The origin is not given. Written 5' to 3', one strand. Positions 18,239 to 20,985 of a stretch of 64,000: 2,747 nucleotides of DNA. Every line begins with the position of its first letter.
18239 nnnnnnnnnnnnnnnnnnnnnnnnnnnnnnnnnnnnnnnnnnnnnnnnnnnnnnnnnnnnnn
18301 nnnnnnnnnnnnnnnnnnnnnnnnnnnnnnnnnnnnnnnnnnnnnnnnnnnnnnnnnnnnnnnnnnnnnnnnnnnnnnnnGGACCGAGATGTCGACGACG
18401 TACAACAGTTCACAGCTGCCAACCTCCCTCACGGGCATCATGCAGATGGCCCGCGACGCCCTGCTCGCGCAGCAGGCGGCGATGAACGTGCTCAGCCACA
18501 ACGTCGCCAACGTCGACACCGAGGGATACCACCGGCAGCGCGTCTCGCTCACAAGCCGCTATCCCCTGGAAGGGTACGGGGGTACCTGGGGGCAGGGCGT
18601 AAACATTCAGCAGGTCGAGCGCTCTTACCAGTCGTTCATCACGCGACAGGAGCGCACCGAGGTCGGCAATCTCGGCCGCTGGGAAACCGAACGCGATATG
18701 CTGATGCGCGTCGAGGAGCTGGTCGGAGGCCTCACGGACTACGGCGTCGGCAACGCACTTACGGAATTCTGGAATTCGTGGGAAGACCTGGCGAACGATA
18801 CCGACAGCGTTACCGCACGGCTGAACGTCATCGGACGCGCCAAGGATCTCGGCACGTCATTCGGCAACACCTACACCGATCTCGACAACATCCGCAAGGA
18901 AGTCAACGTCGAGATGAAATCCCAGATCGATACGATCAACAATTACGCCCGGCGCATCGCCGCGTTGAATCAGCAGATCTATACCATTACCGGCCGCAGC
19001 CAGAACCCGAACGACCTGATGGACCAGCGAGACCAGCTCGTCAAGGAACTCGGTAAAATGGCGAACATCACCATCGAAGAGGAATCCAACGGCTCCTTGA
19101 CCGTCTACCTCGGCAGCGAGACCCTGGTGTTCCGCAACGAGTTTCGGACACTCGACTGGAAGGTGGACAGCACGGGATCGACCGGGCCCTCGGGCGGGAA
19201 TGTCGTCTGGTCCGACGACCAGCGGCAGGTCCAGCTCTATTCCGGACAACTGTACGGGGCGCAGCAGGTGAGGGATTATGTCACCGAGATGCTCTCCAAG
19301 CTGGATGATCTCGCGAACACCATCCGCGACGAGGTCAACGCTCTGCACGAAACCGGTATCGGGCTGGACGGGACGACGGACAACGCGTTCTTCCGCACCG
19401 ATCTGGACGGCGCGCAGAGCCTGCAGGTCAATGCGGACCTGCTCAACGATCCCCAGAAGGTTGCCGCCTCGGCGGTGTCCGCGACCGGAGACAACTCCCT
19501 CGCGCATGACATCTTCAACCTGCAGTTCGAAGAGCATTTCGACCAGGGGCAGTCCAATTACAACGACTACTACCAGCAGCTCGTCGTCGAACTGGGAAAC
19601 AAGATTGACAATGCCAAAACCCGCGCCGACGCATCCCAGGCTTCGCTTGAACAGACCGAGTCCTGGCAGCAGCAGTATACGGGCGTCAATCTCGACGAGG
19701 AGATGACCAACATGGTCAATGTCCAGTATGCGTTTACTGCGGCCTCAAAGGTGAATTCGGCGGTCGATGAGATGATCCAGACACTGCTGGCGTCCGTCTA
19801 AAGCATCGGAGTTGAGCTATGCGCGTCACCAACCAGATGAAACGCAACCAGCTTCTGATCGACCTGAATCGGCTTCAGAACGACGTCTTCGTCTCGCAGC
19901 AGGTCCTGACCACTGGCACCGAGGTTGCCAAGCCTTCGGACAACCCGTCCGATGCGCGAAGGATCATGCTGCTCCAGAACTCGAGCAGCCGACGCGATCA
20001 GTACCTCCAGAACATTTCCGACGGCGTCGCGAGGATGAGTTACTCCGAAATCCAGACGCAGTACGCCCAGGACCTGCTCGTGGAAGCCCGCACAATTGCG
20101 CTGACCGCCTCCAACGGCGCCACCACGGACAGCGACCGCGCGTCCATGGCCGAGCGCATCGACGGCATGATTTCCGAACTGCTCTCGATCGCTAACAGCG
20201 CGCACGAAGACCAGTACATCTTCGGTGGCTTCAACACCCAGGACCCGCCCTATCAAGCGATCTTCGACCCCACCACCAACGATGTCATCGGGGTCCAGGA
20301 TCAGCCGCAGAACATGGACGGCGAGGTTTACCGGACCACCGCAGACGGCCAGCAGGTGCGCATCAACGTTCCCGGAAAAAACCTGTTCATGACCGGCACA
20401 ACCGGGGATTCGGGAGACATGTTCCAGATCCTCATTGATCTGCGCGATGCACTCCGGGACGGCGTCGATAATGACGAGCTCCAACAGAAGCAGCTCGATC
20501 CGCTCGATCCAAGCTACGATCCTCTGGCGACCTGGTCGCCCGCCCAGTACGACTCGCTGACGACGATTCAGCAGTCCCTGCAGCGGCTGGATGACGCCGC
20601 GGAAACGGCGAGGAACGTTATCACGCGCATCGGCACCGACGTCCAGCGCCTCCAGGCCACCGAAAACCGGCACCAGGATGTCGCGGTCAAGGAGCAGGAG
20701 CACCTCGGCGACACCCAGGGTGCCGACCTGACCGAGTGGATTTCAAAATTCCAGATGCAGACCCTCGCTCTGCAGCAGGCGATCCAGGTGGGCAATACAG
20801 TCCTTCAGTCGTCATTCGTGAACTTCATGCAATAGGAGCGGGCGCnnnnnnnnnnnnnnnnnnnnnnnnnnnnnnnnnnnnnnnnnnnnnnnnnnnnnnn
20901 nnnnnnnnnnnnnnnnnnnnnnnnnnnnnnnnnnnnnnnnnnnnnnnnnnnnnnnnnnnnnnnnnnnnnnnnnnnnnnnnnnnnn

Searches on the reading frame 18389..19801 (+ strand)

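Call 22: search_protein_families(library=pfam, proteins=[window:18389-19801:+], max_evalue=0.0001)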
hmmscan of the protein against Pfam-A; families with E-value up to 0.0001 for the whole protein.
window:18389-19801:+ (470 aa): 3 families
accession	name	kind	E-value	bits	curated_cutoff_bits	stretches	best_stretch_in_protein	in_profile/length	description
PF22638.1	FlgK_D1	-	3.2e-56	191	28.6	1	106-335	2-233/233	Flagellar hook-associated protein FlgK helical domain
PF06429.18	Flg_bbr_C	-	2.1e-09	37.2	23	1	431-467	8-44/46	Flagellar basal body rod FlgEFG protein C-terminal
PF00460.25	Flg_bb_rod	-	1.5e-08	34.9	20.7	1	18-47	1-30/31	Flagella basal body rod protein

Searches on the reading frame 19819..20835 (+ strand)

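Call 22: search_protein_families(library=pfam, proteins=[window:19819-20835:+], max_evalue=0.0001)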
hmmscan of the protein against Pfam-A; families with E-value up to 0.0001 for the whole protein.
window:19819-20835:+ (338 aa): 1 family
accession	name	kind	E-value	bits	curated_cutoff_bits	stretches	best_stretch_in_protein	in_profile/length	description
PF00669.25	Flagellin_N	-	1.6e-14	54.6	26.6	1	5-139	3-138/139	Bacterial flagellin N-terminal helical region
